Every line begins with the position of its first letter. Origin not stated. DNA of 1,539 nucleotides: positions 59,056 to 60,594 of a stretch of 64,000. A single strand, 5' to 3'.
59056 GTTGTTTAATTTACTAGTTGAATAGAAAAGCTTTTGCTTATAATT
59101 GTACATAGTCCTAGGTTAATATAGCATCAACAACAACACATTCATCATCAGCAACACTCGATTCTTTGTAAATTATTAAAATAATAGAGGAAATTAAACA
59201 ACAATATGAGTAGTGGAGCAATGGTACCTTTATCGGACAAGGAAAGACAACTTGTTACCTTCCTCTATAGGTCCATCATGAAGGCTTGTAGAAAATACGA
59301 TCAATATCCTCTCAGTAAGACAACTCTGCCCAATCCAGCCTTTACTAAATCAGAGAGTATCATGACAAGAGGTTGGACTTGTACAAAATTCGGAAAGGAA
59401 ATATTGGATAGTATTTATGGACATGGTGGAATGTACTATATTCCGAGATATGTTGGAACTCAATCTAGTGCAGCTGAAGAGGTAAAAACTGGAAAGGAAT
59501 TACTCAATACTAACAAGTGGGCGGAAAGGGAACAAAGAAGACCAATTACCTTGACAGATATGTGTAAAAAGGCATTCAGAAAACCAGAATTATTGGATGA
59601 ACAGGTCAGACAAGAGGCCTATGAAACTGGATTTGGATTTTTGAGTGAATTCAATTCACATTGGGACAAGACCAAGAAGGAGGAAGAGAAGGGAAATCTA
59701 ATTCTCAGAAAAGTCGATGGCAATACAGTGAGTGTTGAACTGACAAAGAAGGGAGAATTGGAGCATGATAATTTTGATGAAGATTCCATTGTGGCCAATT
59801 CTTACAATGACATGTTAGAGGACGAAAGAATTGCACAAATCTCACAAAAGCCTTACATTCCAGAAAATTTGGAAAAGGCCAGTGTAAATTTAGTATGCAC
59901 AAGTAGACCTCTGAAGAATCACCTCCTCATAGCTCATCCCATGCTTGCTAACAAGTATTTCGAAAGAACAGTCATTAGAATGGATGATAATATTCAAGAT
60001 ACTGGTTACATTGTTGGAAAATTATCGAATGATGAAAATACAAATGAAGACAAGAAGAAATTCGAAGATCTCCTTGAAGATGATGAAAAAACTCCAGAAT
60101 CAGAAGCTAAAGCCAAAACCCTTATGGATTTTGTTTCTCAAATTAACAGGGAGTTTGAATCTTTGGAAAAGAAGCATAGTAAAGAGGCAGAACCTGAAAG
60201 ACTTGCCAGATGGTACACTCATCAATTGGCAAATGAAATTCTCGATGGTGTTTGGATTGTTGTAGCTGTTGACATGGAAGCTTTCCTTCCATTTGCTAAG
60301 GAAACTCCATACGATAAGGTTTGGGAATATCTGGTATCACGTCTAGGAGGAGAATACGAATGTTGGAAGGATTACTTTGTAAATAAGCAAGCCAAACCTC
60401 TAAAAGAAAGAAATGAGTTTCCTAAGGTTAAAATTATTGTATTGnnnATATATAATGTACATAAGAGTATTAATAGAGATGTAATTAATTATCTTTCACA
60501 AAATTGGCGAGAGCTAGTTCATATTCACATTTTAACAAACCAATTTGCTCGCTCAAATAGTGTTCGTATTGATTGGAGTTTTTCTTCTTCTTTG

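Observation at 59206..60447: Eukaryotic gene encoding a bacterial-type AlgH/YqgE (UPF0301/DUF179) domain fused to an LYR-like N-terminus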

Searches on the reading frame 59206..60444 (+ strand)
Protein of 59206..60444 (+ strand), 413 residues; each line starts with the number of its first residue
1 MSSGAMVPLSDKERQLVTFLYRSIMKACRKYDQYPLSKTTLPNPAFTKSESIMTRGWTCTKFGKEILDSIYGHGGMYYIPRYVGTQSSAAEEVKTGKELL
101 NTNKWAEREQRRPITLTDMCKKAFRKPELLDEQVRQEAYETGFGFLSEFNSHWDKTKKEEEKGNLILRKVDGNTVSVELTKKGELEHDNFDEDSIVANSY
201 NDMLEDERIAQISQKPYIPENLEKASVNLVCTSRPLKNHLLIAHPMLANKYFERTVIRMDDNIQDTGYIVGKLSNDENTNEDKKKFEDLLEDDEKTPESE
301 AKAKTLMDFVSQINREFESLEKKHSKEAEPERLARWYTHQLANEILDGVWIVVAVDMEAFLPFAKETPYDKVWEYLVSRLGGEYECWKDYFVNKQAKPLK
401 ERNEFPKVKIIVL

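Call 3: search_protein_families(library=pfam, proteins=[window:59206-60444:+], max_evalue=10)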
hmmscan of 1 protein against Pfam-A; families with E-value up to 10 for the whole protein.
window:59206-60444:+ (413 aa): 2 families
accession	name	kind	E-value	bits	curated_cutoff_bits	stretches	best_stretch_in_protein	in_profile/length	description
PF02622.21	DUF179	-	0.00019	21.9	27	1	334-381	113-157/157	AlgH-like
PF17083.10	Swm2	-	0.0034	17.8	25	1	114-201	33-118/130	Nucleolar protein Swm2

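Call 4: search_protein_families(library=ncbifam, proteins=[window:59206-60444:+], max_evalue=10)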
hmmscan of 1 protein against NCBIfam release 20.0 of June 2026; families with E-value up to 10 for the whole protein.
window:59206-60444:+ (413 aa): 5 families
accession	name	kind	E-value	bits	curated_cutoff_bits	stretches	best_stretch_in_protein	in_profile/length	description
NF001266.0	PRK00228.1-1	equivalog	1.3e-06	28.1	198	2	235-261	3-29/187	YqgE/AlgH family protein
NF001270.0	PRK00228.2-2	equivalog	4.4e-05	23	225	2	334-383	134-179/193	YqgE/AlgH family protein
NF001272.0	PRK00228.2-4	equivalog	0.0044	16.4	241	2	237-268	17-48/198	YqgE/AlgH family protein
NF001271.0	PRK00228.2-3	equivalog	0.0048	16.7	254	1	334-385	130-177/189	YqgE/AlgH family protein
NF001268.0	PRK00228.1-4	equivalog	0.005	16.6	216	1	235-271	13-51/201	YqgE/AlgH family protein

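Call 5: search_solved_structures(query=window:59206-60444:+, max_evalue=10, show_alignments=3)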
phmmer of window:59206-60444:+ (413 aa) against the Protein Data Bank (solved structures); distinct sequences matched with E-value up to 10: 4.
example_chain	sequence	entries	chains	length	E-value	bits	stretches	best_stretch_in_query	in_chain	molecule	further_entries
2gzo_A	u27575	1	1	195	0.0052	18.7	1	235-263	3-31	UPF0301 protein SO3346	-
2haf_A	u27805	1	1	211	0.01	17.7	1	232-266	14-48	Putative translation repressor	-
2aj2_A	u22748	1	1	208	0.01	17.7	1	233-266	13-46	Hypothetical UPF0301 protein VC0467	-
2ew0_A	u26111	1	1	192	0.033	16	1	334-383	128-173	hypothetical protein ACIAD0353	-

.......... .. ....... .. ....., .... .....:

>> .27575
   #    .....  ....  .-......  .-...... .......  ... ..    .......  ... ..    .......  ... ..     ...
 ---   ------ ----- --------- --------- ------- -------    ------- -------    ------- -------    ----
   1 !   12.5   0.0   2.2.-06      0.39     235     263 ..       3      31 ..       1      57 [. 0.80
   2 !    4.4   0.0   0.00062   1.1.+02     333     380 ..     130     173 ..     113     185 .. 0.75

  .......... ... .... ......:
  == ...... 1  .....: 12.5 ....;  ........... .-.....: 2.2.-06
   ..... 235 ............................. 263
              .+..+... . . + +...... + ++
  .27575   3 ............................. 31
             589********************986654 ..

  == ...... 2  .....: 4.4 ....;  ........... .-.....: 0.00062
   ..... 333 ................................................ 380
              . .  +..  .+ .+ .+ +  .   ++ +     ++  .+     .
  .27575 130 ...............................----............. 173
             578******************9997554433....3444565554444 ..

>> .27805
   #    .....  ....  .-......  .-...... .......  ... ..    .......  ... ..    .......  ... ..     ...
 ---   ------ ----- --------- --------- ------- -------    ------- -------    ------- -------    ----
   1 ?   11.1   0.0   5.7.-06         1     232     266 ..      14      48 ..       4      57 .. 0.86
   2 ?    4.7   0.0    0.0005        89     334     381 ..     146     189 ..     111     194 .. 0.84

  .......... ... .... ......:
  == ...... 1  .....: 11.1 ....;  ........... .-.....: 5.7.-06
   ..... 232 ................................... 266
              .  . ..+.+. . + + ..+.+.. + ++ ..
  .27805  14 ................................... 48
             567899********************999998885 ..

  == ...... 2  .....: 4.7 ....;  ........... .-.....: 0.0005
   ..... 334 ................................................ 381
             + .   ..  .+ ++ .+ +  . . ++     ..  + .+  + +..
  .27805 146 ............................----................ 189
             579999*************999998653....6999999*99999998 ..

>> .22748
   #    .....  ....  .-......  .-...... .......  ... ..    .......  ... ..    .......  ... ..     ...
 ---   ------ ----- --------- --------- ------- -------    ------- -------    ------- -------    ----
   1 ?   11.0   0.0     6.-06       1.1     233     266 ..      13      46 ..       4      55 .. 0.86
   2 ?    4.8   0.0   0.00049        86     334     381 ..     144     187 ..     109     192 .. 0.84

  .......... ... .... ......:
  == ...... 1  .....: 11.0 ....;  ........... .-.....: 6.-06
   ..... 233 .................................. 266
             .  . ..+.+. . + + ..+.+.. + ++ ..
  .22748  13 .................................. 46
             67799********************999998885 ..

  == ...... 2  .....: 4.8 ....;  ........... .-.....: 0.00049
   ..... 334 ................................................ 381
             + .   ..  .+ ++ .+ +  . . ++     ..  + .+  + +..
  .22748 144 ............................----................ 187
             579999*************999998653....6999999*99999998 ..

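Call 6: find_homologous_proteins(query=window:59206-60444:+, max_evalue=0.001)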
Query window:59206-60444:+ (413 aa): 2 proteins with E <= 0.001 among 4650 candidates.
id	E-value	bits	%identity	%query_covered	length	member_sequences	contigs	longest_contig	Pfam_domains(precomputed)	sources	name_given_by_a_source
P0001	1.1e-278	941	100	100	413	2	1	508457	-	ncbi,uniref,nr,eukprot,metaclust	ncbi:predicted protein [Naegleria gruberi]|uniref:Predicted protein n=1 Tax=Naegleria gruberi TaxID=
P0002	4.4e-99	350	46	98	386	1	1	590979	PF02622.22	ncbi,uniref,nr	ncbi:hypothetical protein C9374_006336 [Naegleria lovaniensis]|uniref:Uncharacterized protein n=1 Ta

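Call 10: search_protein_families(library=pfam, proteins=[P0002], max_evalue=10)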
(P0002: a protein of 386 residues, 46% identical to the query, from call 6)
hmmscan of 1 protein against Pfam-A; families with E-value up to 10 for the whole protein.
P0002 (386 aa): 2 families
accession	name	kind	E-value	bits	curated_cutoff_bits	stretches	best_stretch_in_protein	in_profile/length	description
PF02622.21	DUF179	-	1.2e-08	35.5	27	2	307-354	113-157/157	AlgH-like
PF11264.13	ThylakoidFormat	-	1.5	8.9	27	1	126-185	153-212/216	Thylakoid formation protein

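Call 20: search_protein_representatives(alignment_id=A1)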
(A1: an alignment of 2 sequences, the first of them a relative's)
Query: 2 sequences, 422 profile positions. Proteins with E-value up to 0.001 (for the whole library): 25; up to 1e-10: 6; up to 1e-30: 5. The best 25 are listed.
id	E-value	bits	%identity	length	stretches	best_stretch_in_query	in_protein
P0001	8.1e-251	848.6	-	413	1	1-422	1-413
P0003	1.6e-152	524.7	-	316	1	78-422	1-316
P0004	4.6e-86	305.8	-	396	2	117-422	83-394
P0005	4.3e-60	220.2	-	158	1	263-422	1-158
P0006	4.3e-34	134.6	-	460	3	10-82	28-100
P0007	4.1e-16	75.4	-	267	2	289-399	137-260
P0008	1.5e-09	53.8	-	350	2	164-398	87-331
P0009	3.4e-09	52.6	-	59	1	360-407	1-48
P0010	1.1e-07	47.6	-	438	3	344-394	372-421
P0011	2.5e-07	46.4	-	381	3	345-399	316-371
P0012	3.3e-07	46.0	-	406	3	340-399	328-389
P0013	5.6e-07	45.3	-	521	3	16-109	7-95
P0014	2.8e-06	43.0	-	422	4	343-397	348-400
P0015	3.1e-06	42.8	-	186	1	236-398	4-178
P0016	1.5e-05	40.6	-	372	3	316-395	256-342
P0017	2.9e-05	39.6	-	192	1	238-399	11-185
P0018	6.8e-05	38.4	-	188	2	343-398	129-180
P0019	1.8e-04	37.0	-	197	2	343-404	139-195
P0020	2.0e-04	36.8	-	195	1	243-398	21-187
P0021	2.7e-04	36.4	-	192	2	344-395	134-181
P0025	7.2e-04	35.0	-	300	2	344-399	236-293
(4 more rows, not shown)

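Call 22: search_protein_families(library=pfam, proteins=[P0004, P0006, P0008, P0010, P0011, P0012, P0013, P0014, P0016, P0007], max_evalue=1)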
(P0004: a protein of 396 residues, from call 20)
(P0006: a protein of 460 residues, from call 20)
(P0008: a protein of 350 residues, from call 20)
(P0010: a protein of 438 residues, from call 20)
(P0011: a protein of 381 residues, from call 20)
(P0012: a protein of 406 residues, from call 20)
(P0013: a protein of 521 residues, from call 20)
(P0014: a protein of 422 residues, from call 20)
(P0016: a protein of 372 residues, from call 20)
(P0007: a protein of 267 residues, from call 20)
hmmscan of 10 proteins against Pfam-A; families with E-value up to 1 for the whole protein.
P0004 (396 aa): 1 family
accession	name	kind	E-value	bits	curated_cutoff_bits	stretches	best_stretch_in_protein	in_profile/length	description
PF02622.21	DUF179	-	4.7e-08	33.6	27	1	314-362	112-157/157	AlgH-like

P0006 (460 aa): 1 family
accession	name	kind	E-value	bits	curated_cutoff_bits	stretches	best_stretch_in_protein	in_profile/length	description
PF02622.21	DUF179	-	1.1e-07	32.4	27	1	363-415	92-142/157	AlgH-like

P0008 (350 aa): 1 family
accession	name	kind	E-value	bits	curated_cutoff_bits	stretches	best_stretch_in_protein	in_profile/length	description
PF02622.21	DUF179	-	6.5e-16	59.1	27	1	178-323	2-157/157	AlgH-like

P0010 (438 aa): 1 family
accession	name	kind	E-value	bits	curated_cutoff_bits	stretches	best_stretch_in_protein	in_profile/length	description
PF02622.21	DUF179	-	1.8e-22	80.4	27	2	295-417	54-157/157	AlgH-like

P0011 (381 aa): 2 families
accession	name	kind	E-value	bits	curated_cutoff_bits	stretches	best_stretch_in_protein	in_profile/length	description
PF02622.21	DUF179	-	1.2e-29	103.8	27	1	172-362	5-157/157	AlgH-like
PF05347.21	Complex1_LYR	-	0.079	13.4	24.8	1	40-78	10-49/59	Complex 1 protein (LYR family)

P0012 (406 aa): 2 families
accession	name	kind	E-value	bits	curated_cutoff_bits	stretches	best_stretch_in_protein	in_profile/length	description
PF02622.21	DUF179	-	2.2e-18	67.1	27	1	225-380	22-157/157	AlgH-like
PF06046.19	Sec6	-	0.023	13.7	29.7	1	4-149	364-511/537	Exocyst complex component Sec6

P0013 (521 aa): 4 families
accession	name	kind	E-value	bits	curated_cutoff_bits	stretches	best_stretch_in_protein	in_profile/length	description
PF02622.21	DUF179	-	6.2e-07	30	27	2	374-412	105-136/157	AlgH-like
PF05347.21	Complex1_LYR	-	0.00011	22.5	24.8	1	8-24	3-19/59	Complex 1 protein (LYR family)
PF10684.14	BDM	-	0.079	13.8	32.9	0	42-60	40-58/71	Putative biofilm-dependent modulation protein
PF13233.12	Complex1_LYR_2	-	0.089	13.9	22.3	1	9-85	2-39/80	Complex1_LYR-like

P0014 (422 aa): 2 families
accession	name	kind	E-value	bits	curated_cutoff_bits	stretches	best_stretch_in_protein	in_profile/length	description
PF02622.21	DUF179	-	3e-20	73.2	27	1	234-393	4-157/157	AlgH-like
PF21626.2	TetR-C_39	-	0.092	13.7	27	1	79-141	8-70/96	Tetracyclin repressor, C-terminal domain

P0016 (372 aa): 4 families
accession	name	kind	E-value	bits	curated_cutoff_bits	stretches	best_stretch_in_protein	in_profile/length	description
PF02622.21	DUF179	-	6.9e-18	65.6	27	1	165-337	3-157/157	AlgH-like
PF15884.10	QIL1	-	0.021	15.8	26.6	1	215-237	50-72/77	MICOS complex subunit MIC13, QIL1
PF05347.21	Complex1_LYR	-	0.099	13.1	24.8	1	11-25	5-19/59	Complex 1 protein (LYR family)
PF13233.12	Complex1_LYR_2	-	0.58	11.3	22.3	0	11-56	3-15/80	Complex1_LYR-like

P0007 (267 aa): 5 families
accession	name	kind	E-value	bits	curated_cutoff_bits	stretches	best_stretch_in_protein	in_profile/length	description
PF02622.21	DUF179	-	4.1e-06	27.3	27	1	199-247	112-156/157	AlgH-like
PF24132.1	DUF7399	-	0.0092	16.8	27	1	119-183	8-63/134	Family of unknown function (DUF7399)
PF01031.25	Dynamin_M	-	0.03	14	28.5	1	17-115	79-172/287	Dynamin central region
PF16881.10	LIAS_N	-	0.07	14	27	0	32-62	44-74/96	N-terminal domain of lipoyl synthase of Radical_SAM family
PF13050.11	DUF3911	-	0.1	13.3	25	1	135-177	27-72/78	Protein of unknown function (DUF3911)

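Call 23: list_cluster_members(proteins=[P0003, P0004, P0005, P0006, P0008, P0010, P0011, P0012, P0013, P0016])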
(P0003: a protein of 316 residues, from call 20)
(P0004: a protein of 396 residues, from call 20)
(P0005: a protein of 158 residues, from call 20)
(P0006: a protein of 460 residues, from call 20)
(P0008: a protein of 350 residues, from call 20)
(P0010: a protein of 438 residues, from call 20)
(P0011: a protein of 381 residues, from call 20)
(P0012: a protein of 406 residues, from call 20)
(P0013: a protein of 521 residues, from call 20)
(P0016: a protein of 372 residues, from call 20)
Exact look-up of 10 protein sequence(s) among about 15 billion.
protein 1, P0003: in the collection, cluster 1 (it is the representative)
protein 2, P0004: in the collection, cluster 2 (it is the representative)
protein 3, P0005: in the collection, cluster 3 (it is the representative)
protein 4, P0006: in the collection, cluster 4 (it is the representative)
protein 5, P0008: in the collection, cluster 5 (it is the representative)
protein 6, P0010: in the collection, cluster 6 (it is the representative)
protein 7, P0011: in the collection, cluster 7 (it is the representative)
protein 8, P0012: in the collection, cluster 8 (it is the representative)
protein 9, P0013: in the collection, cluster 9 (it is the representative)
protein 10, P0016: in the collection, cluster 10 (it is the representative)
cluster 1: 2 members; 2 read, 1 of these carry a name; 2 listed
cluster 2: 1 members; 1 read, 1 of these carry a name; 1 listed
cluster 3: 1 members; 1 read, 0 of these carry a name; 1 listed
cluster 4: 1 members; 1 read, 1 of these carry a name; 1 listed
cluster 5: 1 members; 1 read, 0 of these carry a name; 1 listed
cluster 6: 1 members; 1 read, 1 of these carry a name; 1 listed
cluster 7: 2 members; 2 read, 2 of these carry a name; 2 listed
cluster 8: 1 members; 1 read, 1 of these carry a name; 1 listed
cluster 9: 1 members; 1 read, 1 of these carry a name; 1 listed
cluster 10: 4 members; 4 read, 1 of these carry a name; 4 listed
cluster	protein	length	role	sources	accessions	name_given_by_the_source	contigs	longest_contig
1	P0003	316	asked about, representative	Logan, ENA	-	-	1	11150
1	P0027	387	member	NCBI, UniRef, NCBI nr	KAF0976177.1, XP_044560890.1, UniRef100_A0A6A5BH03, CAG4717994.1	hypothetical protein FDP41_004852 [Naegleria fowleri] | Uncharacterized protein n=1 Tax=Naegleria fowleri TaxID=5763 RepID=A0A6A5BH03_NAEFO | uncharacterized protein FDP41_004852 [Naegleria fowleri]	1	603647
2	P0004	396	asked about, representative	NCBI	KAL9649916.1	hypothetical protein ABK040_011389 [Willaertia magna]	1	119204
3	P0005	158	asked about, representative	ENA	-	-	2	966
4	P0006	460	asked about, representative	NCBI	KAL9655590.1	hypothetical protein ABK040_002254 [Willaertia magna]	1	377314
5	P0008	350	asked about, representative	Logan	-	-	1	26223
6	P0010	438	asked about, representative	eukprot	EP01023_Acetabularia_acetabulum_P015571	TRINITY_DN17599_c0_g2_i1.p1 TRINITY_DN17599_c0_g2~~TRINITY_DN17599_c0_g2_i1.p1 ORF ...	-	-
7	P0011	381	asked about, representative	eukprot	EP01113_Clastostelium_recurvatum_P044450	TRINITY_DN7507_c0_g1_i3.p1 TRINITY_DN7507_c0_g1~~TRINITY_DN7507_c0_g1_i3.p1 ORF ...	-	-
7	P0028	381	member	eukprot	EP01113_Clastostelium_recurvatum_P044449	TRINITY_DN7507_c0_g1_i2.p1 TRINITY_DN7507_c0_g1~~TRINITY_DN7507_c0_g1_i2.p1 ORF ...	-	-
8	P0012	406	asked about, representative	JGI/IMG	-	putative AlgH/UPF0301 family transcriptional regulator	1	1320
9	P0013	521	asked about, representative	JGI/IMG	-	putative AlgH/UPF0301 family transcriptional regulator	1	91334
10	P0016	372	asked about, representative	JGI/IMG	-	-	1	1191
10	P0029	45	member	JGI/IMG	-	hypothetical protein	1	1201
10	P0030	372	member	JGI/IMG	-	-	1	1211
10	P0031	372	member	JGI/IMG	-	-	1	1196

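Call 42: predict_structure(alignment_id=A2)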
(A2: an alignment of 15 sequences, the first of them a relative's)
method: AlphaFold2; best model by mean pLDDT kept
length: 413 residues; sequences in the alignment: 15
mean_pLDDT: 74.5   pTM: 0.74
mean pLDDT of the five models: 74.5, 73.6, 72.6, 70.2, 68.5
residues with pLDDT >= 90: 129; 70-90: 135; 50-70: 70; < 50: 79
segments of 3 or more residues with pLDDT < 50: 1-4, 87-106, 186-189, 277-296, 298-303, 318-328, 402-413
pLDDT, mean of each block of 10 residues (from residue 1): 58 84 93 93 81 73 90 88 61 46 49 86 75 84 91 93 88 70 52 65 81 88 91 91 86 88 86 60 44 38 47 51 43 82 92 94 91 94 90 66 44 36
secondary structure, 60 per line:
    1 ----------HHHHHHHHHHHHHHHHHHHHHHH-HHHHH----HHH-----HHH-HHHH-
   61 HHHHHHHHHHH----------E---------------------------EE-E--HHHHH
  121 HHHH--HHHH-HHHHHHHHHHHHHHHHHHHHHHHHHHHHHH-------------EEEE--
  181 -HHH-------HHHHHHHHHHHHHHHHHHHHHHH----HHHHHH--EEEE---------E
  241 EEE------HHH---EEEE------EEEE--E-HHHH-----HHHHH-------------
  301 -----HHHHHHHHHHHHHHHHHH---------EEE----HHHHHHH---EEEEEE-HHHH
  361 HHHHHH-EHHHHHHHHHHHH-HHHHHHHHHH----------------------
elements in order: H11-33 H35-39 H56-59 H61-71 H116-124 H127-130 H132-161 E175-178 H192-214 H219-224 E227-230 E240-243 E256-259 E266-269 H274-277 H283-287 H306-323 E333-335 H340-346 E350-355 H357-366 H369-380 H382-391

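Call 45: fold_search(model_id=the predicted structure, library=pdb)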
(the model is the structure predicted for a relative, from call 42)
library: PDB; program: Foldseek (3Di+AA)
matches with E <= 10: 9; with E <= 0.001: 0
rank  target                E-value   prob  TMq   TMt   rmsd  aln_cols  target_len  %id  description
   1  2ew0                  1.6e-02  1.00  0.20  0.44  13.3       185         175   20  X-ray Crystal Structure of Protein Q6FF54 from Acinetobacter sp. ADP1. Northeast Structural Genomics Consortium Target A (released 2005-12-06)
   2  2aj2                  9.1e-02  0.94  0.21  0.42  12.8       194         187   22  X-Ray Crystal Structure of Protein VC0467 from Vibrio cholerae. Northeast Structural Genomics Consortium Target VcR8. (released 2005-09-20)
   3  2haf                  9.6e-02  0.94  0.20  0.41  12.9       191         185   21  Crystal structure of a putative translation repressor from Vibrio cholerae (released 2006-07-04)
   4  2gs5                  2.5e-01  0.85  0.21  0.43  14.8       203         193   15  1.5 A Crystal Structure of a Conserved Protein of Unknown Function from Corvnebacterium diphtheriae (released 2006-06-20)
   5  2mui_MODEL_1_A        2.5e-01  0.63  0.19  0.38  13.3       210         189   17  Solution structure of the AlgH protein from Pseudomonas aeruginosa, PA0405, UPF0301 (released 2015-04-22)
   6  2hrx                  2.6e-01  0.87  0.21  0.43  15.0       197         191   17  X-Ray Crystal Structure of Protein DIP2367 from Corynebacterium diphtheriae. Northeast Structural Genomics Consortium Ta (released 2006-08-22)
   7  2gzo_MODEL_1_A        3.4e-01  0.33  0.15  0.30  14.3       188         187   18  NMR structure of UPF0301 PROTEIN SO3346 from Shewanella oneidensis: Northeast Structural Genomics Consortium t (released 2006-06-20)
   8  1x75_A                4.4e+00  0.03  0.09  0.22  18.4       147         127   11  CcdB:GyrA14 complex (released 2005-05-17)
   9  9a4t_B                7.4e+00  0.01  0.09  0.09  17.8       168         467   14  Integrative model of CLPQ-CLPY by crosslinking MS and deep learning (released 2024-09-18)
